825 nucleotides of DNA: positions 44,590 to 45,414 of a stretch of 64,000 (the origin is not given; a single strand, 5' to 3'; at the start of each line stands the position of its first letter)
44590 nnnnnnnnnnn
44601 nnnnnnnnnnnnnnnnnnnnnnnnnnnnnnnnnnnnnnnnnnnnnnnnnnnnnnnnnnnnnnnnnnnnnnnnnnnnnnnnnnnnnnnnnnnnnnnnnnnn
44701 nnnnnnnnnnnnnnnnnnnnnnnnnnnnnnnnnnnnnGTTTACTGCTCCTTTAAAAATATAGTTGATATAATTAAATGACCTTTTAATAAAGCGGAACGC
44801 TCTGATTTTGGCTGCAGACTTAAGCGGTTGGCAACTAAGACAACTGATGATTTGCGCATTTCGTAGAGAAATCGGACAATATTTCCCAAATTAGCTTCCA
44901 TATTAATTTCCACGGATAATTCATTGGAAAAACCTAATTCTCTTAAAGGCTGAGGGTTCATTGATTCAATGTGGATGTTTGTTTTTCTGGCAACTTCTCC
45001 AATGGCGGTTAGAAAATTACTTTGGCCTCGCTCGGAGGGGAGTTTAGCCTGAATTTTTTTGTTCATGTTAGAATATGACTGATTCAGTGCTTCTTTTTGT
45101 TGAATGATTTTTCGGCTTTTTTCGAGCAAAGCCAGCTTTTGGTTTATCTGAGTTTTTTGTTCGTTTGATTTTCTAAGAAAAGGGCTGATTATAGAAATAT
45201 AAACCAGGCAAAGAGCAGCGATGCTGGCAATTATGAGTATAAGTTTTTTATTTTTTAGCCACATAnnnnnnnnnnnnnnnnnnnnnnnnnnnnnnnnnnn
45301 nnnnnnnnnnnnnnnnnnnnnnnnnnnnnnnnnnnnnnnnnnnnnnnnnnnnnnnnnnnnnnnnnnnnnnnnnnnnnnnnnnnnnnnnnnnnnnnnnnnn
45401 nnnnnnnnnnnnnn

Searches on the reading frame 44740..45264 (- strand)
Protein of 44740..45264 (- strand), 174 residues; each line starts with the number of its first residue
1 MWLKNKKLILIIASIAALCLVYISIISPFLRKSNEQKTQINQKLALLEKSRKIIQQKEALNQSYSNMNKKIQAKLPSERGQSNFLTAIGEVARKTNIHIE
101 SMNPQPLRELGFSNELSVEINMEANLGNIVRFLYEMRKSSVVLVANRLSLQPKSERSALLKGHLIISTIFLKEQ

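Call 10: search_protein_families(library=pfam, proteins=[window:44740-45264:-], max_evalue=0.01)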
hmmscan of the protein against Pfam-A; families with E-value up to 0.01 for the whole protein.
window:44740-45264:- (174 aa): 4 families
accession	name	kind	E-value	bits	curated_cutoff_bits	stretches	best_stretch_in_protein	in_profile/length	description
PF04350.18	PilO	-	4.2e-07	30.7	22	1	33-168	8-140/145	Pilus assembly protein, PilO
PF10741.14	T2SSM_b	-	1.3e-06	28.7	21.7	1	82-153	17-88/111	Type II secretion system (T2SS), protein M subtype b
PF04612.17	T2SSM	-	1.3e-05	25.9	27.8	1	6-142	16-135/160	Type II secretion system (T2SS), protein M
PF13786.12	DUF4179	-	0.0096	16.8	30.1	0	4-72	2-68/94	Domain of unknown function (DUF4179)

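Call 16: find_encoding_contigs(protein=window:44740-45264:-, flank=3000, max_places=10)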
Protein window:44740-45264:- (174 aa): 3 contigs read that carry it; 1 place shown.
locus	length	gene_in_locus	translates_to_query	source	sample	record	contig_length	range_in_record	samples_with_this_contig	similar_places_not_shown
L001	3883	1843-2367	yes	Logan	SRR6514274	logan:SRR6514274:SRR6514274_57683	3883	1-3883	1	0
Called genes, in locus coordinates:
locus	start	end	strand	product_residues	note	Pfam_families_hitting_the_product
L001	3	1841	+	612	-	?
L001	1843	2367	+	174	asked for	PF04612:T2SSM (faint), PF04350:PilO (weak), PF10741:T2SSM_b (weak)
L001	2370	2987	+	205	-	-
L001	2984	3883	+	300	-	?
